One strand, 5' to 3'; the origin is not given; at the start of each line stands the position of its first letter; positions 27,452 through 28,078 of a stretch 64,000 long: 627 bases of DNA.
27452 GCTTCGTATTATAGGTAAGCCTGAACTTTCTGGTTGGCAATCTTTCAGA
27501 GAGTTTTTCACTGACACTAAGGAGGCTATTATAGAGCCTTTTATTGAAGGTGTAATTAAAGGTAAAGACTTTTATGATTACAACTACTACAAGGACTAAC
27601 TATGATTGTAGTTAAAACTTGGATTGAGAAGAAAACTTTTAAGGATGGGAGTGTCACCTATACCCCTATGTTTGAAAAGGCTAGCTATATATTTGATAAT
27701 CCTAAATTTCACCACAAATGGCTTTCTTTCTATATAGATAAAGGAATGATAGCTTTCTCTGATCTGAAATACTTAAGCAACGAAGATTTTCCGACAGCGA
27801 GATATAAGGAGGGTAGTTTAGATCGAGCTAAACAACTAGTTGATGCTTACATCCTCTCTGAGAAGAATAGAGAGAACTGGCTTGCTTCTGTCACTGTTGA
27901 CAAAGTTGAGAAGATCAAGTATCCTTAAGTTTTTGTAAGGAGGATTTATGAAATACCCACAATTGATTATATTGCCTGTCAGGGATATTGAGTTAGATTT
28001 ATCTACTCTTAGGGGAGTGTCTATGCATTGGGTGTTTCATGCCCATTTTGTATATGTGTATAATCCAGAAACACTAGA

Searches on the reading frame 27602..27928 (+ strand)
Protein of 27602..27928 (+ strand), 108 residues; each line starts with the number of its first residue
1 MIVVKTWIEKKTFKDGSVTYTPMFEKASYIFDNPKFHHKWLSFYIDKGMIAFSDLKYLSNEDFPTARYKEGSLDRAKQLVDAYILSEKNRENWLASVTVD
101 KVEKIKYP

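Call 82: search_protein_families(library=pfam, alignment_id=A5, max_evalue=0.0001)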
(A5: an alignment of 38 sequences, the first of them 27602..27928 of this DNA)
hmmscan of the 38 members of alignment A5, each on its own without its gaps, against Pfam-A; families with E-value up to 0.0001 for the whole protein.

A. member 1, window:27602-27928:+ (108 aa): 0 families

B. families by the number of members that match (of 38 scanned): 15 families
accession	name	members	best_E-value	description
PF23940.1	DUF7275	1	9.1e-50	Domain of unknown function (DUF7275)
PF25109.1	HAD_PNKP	1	1.6e-41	Polynucleotide kinase PNKP phosphatase domain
PF02562.22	PhoH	1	7.3e-32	PhoH-like protein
PF05838.17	Glyco_hydro_108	1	2.4e-21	Glycosyl hydrolase 108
PF09374.15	PG_binding_3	1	1.7e-20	Predicted Peptidoglycan domain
PF13671.12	AAA_33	1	2.9e-16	AAA domain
PF10127.15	RlaP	1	1.4e-13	RNA repair pathway DNA polymerase beta family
PF00574.28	CLP_protease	1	1e-11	Clp protease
PF05869.16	Dam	1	6.1e-11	DNA N-6-adenine-methyltransferase (Dam)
PF09414.15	RNA_ligase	1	2.3e-08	RNA ligase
PF22745.1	Nlig-Ia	1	2.7e-08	DNA ligase-like, N-terminal NAD+-binding domain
PF06414.18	Zeta_toxin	1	1.1e-05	Zeta toxin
PF02945.21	Endonuclease_7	1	1.1e-05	Recombination endonuclease VII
PF13245.12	AAA_19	1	1.8e-05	AAA domain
PF23942.1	DUF7277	1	6e-05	Domain of unknown function (DUF7277)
